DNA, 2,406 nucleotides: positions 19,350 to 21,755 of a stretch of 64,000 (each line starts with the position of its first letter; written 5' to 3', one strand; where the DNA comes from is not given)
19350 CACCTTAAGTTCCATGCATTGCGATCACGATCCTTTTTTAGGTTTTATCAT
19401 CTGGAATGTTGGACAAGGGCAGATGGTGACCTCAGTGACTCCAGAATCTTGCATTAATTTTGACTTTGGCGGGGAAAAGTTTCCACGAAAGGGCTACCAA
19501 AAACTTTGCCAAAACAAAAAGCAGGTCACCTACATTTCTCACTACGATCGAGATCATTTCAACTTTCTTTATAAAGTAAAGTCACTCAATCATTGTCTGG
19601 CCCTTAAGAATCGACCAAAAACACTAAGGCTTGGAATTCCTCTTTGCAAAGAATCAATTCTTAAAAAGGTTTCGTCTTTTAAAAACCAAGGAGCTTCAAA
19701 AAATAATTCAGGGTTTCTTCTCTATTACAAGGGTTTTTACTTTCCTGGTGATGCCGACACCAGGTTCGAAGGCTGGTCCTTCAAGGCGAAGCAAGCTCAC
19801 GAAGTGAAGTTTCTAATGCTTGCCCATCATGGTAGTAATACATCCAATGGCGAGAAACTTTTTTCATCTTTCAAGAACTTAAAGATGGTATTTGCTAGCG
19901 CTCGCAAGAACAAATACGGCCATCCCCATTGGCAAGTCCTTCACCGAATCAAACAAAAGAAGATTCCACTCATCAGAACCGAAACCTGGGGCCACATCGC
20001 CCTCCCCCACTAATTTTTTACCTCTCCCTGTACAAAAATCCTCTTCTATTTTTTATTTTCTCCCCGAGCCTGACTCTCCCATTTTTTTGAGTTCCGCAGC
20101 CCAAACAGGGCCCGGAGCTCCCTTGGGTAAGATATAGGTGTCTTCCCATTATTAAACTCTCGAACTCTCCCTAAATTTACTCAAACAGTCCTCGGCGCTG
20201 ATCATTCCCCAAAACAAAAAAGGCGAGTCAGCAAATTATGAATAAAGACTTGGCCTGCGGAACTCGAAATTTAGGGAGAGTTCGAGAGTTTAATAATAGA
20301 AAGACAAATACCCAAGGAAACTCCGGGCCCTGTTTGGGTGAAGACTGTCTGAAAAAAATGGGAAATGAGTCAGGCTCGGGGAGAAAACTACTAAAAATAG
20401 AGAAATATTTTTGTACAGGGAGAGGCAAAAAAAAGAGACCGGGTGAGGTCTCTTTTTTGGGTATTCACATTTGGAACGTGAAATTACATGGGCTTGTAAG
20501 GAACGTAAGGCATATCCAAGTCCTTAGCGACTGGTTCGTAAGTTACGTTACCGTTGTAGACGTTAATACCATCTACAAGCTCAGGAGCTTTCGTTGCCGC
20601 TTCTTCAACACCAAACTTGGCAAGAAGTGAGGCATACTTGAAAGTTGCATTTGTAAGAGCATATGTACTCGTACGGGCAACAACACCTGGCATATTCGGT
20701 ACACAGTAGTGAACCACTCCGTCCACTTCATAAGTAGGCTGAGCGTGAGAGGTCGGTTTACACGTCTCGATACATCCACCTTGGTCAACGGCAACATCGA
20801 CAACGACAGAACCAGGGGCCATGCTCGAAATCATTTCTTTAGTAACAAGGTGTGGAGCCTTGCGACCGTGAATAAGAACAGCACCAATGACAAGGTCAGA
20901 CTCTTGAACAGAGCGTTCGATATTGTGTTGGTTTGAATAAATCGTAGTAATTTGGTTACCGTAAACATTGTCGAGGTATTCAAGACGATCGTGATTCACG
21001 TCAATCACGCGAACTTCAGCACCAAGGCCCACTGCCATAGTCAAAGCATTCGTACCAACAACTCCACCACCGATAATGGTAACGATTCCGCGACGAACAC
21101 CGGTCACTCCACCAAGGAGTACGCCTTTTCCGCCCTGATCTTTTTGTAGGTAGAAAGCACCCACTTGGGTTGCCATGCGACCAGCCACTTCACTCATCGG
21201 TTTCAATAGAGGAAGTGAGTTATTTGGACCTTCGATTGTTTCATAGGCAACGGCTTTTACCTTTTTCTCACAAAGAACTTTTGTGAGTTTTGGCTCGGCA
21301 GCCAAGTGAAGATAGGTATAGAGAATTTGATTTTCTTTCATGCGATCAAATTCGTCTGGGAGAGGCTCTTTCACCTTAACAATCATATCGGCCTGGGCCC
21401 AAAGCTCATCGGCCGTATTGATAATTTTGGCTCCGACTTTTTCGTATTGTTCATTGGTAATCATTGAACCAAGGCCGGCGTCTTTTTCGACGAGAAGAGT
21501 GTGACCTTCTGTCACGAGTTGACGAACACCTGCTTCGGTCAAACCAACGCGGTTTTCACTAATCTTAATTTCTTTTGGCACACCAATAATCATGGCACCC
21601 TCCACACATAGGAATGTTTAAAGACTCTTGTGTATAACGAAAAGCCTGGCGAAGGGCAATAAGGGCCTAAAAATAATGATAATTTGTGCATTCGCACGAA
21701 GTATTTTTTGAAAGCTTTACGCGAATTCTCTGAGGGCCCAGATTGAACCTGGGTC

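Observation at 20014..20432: ~420-bp foldback: two ~165-bp inverted arms with block-wise conservation, ending in a terminator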

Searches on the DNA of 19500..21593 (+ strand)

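Call 5: search_rna_families(source=window, start=19500, end=21000, threshold=evalue, max_evalue=10)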
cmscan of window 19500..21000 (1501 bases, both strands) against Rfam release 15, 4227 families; matches with E-value up to 10: 9.
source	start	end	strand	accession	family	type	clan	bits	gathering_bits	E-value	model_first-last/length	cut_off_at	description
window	20134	20313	-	RF04127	MIR8007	Gene; miRNA;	-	30.4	195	0.0021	1-226/226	no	MIR8007 microRNA precursor family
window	20134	20323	-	RF03922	MIR2119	Gene; miRNA;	-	29.9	73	0.16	1-188/188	no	MIR2119 microRNA precursor family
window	20141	20303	-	RF00648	MIR396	Gene; miRNA;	-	29.2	80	0.0017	1-118/118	no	MIR396 microRNA precursor family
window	20092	20337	-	RF01272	snR86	Gene; snRNA; snoRNA; HACA-box;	CL00037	26.5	120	0.00019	18-927/1008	no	Small nucleolar RNA snR86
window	19630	19733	-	RF02385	sau-13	Gene; sRNA;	-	19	55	7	1-104/104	no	Staphylococcus sRNA sau-13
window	20861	20914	+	RF01144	sR17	Gene; snRNA; snoRNA; CD-box;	-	16.9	36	0.46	1-55/55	no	Small nucleolar RNA sR17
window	20301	20459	+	RF00516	ylbH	Cis-reg; leader;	-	14.8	50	3.3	1-122/122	no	ylbH leader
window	20352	20467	-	RF01808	MicX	Gene; sRNA;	-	14.2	75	3.7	1-194/194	no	MicX Vibrio cholerae sRNA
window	20414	20464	+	RF00382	DnaX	Cis-reg; frameshift_element;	-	12.9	35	9.2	1-65/65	no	DnaX ribosomal frameshifting element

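Call 28: search_dna_similar(query=window:20014-20458:+, collection=plasmids, mode=distant, max_evalue=0.01)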
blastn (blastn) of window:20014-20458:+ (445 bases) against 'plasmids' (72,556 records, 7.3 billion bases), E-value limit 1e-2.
Records with a match: 1; places in all: 1; records where one place covers at least 80% of the query: 0.
Best place of each record, by identity: 95-99% 1.
By first word of the organism name: Bacillus 1.
By predicted mobility (MOB-suite, as given by PLSDB): non-mobilizable 1.
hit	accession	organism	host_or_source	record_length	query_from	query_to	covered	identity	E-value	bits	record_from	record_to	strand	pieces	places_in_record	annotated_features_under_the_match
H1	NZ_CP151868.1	Bacillus thuringiensis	tobacco,mixed culture,leaves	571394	416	445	7%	96.7%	3e-3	51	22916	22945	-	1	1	none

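Call 29: search_dna_similar(query=window:20014-20458:+, collection=phages, mode=distant, max_evalue=0.01)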
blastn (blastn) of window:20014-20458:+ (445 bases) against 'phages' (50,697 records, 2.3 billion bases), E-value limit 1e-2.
No match.

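Call 74: search_rna_families(source=L084, start=3600, end=4250, threshold=evalue, max_evalue=1)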
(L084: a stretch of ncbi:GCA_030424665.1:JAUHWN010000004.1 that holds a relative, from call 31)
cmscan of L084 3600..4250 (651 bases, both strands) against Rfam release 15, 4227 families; matches with E-value up to 1: 3.
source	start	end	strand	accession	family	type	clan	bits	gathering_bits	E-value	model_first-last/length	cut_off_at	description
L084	3817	4032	-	RF04209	MIR7533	Gene; miRNA;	-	63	230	4.4e-12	1-249/249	no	MIR7533 microRNA precursor family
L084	3679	3748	-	RF02436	SpF43_sRNA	Gene; sRNA;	-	20.7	70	0.18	1-99/99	no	Streptococcus sRNA SpF43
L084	3680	3761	+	RF01808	MicX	Gene; sRNA;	-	18.6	75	0.11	1-194/194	no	MicX Vibrio cholerae sRNA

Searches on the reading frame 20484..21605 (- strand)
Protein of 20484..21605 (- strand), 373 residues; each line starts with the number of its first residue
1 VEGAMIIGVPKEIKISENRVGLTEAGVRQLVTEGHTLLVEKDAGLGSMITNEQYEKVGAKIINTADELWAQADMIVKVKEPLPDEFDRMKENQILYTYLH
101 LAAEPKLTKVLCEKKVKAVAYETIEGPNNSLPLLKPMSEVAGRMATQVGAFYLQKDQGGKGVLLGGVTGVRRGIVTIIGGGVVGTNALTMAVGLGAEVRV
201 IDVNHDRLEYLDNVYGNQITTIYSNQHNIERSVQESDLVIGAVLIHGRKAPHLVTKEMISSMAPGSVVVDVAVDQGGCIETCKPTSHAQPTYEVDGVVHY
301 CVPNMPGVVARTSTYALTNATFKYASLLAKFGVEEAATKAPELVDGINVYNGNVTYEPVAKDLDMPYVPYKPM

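Call 7: search_protein_families(library=pfam, proteins=[window:20484-21605:-])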
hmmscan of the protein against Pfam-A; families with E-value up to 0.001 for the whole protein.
window:20484-21605:- (373 aa): 4 families
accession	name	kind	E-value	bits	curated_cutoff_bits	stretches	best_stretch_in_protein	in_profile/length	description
PF01262.27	AlaDh_PNT_C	-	8e-86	287.3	23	1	145-356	1-213/214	Alanine dehydrogenase/PNT, C-terminal domain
PF05222.21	AlaDh_PNT_N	-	4.3e-47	160.2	30.4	1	8-141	1-136/136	Alanine dehydrogenase/PNT, N-terminal domain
PF02826.25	2-Hacid_dh_C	-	4.2e-06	26.7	25.1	1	172-272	36-127/178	D-isomer specific 2-hydroxyacid dehydrogenase, NAD binding domain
PF03807.23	F420_oxidored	-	0.00024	22.1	21.6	1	175-273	2-93/94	NADP oxidoreductase coenzyme F420-dependent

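Call 8: find_encoding_contigs(protein=window:20484-21605:-, flank=6000, max_places=10)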
Protein window:20484-21605:- (373 aa): no gene with exactly this product is on record in the collection.

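Call 12: find_encoding_contigs(protein=window:20484-21593:-, flank=8000, max_places=10)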
Protein window:20484-21593:- (369 aa): 2 contigs read that carry it; 2 places shown.
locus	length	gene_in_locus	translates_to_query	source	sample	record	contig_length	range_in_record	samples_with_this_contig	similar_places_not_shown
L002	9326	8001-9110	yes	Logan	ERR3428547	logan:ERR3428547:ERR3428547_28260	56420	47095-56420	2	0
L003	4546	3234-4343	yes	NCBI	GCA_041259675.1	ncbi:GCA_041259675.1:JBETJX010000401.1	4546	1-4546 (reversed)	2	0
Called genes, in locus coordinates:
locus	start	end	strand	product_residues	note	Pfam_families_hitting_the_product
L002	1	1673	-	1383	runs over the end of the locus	PF04357:TamB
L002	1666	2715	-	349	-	-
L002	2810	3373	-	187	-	PF08207:EFP_N, PF01132:EFP, PF09285:Elong-fact-P_C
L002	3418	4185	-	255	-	PF13428:TPR_14 (faint), PF13431:TPR_17 (faint), PF25063:ARM_TT21_C (weak), PF13181:TPR_8 (faint), PF12895:ANAPC3 (weak), PF13414:TPR_11 (weak), PF21033:RMD1-3 (weak), PF14559:TPR_19, +2 more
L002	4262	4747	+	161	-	PF02075:RuvC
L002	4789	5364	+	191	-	PF01330:RuvA_N, PF14520:HHH_5, PF00633:HHH (faint), PF07499:RuvA_C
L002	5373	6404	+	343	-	PF05496:RuvB_N, PF01078:Mg_chelatase (faint), PF07728:AAA_5 (weak), PF00004:AAA, PF17864:AAA_lid_4, PF05491:WHD_RuvB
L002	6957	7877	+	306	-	PF03331:LpxC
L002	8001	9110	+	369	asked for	PF05222:AlaDh_PNT_N, PF02826:2-Hacid_dh_C (faint), PF01262:AlaDh_PNT_C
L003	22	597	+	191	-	PF01330:RuvA_N, PF14520:HHH_5, PF07499:RuvA_C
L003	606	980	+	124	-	PF05496:RuvB_N, PF00004:AAA, PF07728:AAA_5 (faint)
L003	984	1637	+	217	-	PF05496:RuvB_N, PF17864:AAA_lid_4, PF05491:WHD_RuvB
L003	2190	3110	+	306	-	PF03331:LpxC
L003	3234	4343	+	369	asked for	PF05222:AlaDh_PNT_N, PF02826:2-Hacid_dh_C (faint), PF01262:AlaDh_PNT_C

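Call 15: find_related_loci(query=window:20484-21593:-, collection=genome_contigs, flank=6000)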
Query window:20484-21593:- (369 aa) in genome_contigs; peptide patterns used: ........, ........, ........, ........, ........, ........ (x = any residue, [..] = any of these).
599 stretches matched a pattern (row limit reached: there are more); 569 encode a relative of the query (tblastn E <= 1e-3); the best 80 are kept; 80 distinct loci.
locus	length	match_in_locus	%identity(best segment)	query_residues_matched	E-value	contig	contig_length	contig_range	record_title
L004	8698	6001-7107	88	1-369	0e+0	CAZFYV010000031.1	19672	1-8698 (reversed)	MAG TPA_asm: uncultured Pseudobdellovibrionaceae bacterium isolate SRP135972_co2_295 genome assembly, contig: NODE_2270_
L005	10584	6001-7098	71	1-366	2e-167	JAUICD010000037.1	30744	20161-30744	MAG: Bdellovibrionia bacterium isolate 7_bin.11 NODE_1629_length_30744_cov_1.152987, whole genome shotgun sequence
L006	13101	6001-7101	69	1-367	4e-162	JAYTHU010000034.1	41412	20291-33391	MAG: Oligoflexia bacterium isolate GFS_2572 GFS_2572_33, whole genome shotgun sequence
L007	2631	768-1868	69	1-367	2e-171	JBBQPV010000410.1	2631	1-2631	MAG: Bdellovibrionia bacterium isolate Co_metawrap_1530 Cmw_1530_k141_1254936_length_2631_cov_7.0000, whole genome shotg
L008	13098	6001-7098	58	3-369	2e-142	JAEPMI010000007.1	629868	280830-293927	MAG: Deltaproteobacteria bacterium isolate HCUG1432-5 NODE_7_length_629868_cov_30.035399, whole genome shotgun sequence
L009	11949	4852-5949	57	3-369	2e-140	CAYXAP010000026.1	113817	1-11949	MAG TPA_asm: uncultured Sandaracinus sp. isolate SRP321284_co1_170 genome assembly, contig: NODE_171_length_113817_cov_1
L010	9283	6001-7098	57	1-367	2e-139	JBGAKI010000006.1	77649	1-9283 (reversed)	MAG: Polyangiales bacterium isolate MAG_AAO_H125.40 AAOH125-40_opera_contig_1075, whole genome shotgun sequence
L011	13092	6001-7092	57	1-365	1e-138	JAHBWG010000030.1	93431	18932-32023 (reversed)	MAG: Sandaracinaceae bacterium isolate ACE_MYX11 MYX11_30, whole genome shotgun sequence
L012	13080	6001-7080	57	3-363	1e-138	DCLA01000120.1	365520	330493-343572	MAG TPA_asm: Myxococcales bacterium UBA1660 UBA1660_contig_610, whole genome shotgun sequence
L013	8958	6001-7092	56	1-365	4e-138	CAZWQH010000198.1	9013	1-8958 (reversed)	MAG TPA_asm: uncultured Sandaracinaceae bacterium isolate SRP287051_co1_151 genome assembly, contig: NODE_9836_length_90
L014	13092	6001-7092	57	1-365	2e-137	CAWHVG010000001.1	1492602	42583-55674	MAG: uncultured proteobacterium isolate MFD02416.bin.1.293 genome assembly, contig: contig_34873, whole genome shotgun s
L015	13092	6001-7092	55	1-365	5e-137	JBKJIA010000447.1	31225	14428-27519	MAG: Polyangiales bacterium isolate ant_bin.134 S1Ck117_6467185_flag_1_multi_14.0000_len_31225, whole genome shotgun seq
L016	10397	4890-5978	57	3-365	9e-137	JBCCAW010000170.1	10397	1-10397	MAG: Myxococcota bacterium isolate P01_A01_bin.20 k141_296972_length_10397_cov_11.4965, whole genome shotgun sequence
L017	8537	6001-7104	57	1-369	6e-137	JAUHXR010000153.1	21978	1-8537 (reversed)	MAG: Polyangia bacterium isolate 3_bin.16 NODE_2950_length_21978_cov_2.095465, whole genome shotgun sequence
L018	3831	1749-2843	57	1-365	2e-139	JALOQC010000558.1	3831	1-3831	MAG: Myxococcota bacterium isolate Prado145 scaffold_75344, whole genome shotgun sequence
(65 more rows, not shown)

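Call 30: list_cluster_members(proteins=[window:20484-21593:-, window:19363-20010:+, window:19423-20010:+, window:19324-20010:+])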
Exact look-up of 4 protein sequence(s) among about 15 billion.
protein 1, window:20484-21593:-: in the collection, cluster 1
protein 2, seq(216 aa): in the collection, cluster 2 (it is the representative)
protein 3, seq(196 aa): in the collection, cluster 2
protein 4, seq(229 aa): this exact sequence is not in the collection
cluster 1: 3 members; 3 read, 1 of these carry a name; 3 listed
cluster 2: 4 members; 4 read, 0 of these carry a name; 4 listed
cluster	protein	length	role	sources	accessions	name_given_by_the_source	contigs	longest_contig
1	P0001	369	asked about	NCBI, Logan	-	-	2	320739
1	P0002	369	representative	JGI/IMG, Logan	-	alanine dehydrogenase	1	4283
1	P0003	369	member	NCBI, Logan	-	-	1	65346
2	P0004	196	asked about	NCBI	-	-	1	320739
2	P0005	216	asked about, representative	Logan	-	-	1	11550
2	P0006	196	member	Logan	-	-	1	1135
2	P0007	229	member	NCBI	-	-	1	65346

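Call 31: find_encoding_contigs(protein=P0003, flank=5000, max_places=10)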
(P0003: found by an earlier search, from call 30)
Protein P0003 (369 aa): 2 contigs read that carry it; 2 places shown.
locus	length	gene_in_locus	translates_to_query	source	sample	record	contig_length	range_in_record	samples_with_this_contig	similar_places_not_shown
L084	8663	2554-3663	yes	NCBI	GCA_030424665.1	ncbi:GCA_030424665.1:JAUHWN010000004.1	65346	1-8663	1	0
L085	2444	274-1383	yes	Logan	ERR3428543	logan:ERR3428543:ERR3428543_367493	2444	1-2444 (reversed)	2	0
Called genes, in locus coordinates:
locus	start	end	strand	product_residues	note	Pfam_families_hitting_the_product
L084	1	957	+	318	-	?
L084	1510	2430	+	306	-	PF03331:LpxC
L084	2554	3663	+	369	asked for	PF05222:AlaDh_PNT_N, PF02826:2-Hacid_dh_C (faint), PF01262:AlaDh_PNT_C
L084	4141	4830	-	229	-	-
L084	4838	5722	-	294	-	PF03772:Competence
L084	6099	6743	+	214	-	PF13428:TPR_14 (faint), PF13174:TPR_6 (faint), PF14559:TPR_19 (faint), PF13525:YfiO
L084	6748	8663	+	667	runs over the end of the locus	PF01476:LysM (weak)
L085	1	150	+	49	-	?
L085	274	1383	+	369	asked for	PF05222:AlaDh_PNT_N, PF02826:2-Hacid_dh_C (faint), PF01262:AlaDh_PNT_C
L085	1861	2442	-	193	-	?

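Call 32: find_encoding_contigs(protein=P0002, flank=5000, max_places=10)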
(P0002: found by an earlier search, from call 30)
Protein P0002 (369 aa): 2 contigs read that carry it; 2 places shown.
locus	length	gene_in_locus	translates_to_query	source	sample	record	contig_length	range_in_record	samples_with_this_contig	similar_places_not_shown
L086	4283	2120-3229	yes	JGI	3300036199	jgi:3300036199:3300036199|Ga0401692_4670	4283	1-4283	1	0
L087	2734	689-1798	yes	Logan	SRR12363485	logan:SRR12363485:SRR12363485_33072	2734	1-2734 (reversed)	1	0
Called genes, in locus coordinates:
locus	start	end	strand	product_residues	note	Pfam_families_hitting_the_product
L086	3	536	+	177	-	?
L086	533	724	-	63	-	-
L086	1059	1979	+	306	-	PF03331:LpxC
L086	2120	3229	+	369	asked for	PF05222:AlaDh_PNT_N, PF02826:2-Hacid_dh_C (faint), PF01262:AlaDh_PNT_C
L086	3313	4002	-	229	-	-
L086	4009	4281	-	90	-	?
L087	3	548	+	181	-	?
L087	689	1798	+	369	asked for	PF05222:AlaDh_PNT_N, PF02826:2-Hacid_dh_C (faint), PF01262:AlaDh_PNT_C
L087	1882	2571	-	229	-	-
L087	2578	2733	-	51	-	?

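Call 33: find_encoding_contigs(protein=P0005, flank=5000, max_places=10)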
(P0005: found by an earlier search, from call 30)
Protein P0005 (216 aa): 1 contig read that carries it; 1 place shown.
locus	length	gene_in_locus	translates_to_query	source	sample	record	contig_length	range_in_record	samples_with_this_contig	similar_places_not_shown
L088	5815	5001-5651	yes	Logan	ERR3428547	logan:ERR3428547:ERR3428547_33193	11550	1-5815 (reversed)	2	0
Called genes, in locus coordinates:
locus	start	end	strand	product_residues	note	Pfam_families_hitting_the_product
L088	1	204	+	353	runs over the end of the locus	PF03739:LptF_LptG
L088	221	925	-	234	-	PF02481:DNA_processg_A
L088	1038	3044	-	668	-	PF01476:LysM (weak)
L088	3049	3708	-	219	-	PF13428:TPR_14 (faint), PF13174:TPR_6 (faint), PF13525:YfiO, PF14559:TPR_19 (weak)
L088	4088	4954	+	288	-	PF03772:Competence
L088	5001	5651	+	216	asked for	-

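Call 34: find_encoding_contigs(protein=P0006, flank=5000, max_places=10)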
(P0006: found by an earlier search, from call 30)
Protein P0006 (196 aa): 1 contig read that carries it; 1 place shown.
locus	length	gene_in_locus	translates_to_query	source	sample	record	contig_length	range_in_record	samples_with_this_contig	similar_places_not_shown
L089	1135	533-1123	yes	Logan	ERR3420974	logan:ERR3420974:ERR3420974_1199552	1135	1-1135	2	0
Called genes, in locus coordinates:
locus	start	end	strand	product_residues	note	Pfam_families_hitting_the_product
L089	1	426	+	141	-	?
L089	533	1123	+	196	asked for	-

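Call 53: find_homologous_proteins(query=P0007, max_evalue=1e-10)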
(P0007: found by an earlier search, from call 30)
Query P0007 (229 aa): 3 proteins with E <= 1e-10 among 61 candidates.
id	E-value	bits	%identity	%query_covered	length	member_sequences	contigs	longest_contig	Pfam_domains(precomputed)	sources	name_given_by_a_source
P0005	3.3e-131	454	88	93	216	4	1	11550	-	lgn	-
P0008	4.2e-84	300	56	99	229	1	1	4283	-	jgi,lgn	jgi:hypothetical protein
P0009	1.6e-32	131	34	90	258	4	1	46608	-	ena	-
